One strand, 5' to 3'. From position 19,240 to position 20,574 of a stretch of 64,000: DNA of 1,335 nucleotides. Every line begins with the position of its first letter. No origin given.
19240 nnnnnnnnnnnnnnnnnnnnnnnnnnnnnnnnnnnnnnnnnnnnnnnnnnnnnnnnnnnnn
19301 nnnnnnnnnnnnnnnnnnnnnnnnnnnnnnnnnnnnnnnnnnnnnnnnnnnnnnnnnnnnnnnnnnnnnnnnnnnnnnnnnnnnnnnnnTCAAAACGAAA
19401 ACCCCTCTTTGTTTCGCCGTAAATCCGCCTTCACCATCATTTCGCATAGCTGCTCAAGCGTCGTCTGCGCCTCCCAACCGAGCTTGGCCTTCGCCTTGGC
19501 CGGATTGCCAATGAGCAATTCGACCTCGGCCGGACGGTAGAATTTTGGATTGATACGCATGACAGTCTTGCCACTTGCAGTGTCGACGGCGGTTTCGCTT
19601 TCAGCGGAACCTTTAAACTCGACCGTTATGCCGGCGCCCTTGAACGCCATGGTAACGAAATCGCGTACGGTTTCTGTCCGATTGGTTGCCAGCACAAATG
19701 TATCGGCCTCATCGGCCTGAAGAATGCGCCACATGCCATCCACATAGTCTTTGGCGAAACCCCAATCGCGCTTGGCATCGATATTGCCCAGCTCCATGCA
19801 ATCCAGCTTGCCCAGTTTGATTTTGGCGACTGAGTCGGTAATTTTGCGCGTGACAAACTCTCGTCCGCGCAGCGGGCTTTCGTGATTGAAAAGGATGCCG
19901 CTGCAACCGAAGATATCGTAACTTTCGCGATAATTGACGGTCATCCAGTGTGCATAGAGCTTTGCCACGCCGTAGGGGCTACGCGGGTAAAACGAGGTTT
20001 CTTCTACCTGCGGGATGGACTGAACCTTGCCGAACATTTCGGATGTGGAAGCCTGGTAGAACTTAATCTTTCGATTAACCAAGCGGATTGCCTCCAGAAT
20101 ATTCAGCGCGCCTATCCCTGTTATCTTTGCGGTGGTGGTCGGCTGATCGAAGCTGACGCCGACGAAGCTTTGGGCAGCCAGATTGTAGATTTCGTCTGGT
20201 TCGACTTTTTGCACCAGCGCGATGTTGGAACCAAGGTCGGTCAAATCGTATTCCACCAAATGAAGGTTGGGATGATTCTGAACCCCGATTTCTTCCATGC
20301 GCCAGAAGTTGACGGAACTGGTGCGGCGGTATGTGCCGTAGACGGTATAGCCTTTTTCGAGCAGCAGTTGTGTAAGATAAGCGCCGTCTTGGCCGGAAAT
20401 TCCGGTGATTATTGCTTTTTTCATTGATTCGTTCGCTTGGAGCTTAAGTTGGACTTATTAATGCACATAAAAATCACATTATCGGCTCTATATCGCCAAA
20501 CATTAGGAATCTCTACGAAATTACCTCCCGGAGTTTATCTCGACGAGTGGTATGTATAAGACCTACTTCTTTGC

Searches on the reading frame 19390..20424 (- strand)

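Call 29: search_protein_families(library=pfam, proteins=[window:19390-20424:-], max_evalue=0.0001)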
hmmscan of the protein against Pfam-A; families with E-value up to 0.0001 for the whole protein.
window:19390-20424:- (344 aa): 3 families
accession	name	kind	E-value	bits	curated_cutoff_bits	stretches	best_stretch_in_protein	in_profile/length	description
PF16363.11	GDP_Man_Dehyd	-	1.5e-136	455.6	27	1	5-330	1-332/332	GDP-mannose 4,6 dehydratase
PF01370.27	Epimerase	-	1e-68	231.8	20.9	1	5-241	2-235/240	NAD dependent epimerase/dehydratase family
PF04321.23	RmlD_sub_bind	-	2.7e-08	33.7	27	1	4-178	3-152/287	RmlD substrate binding domain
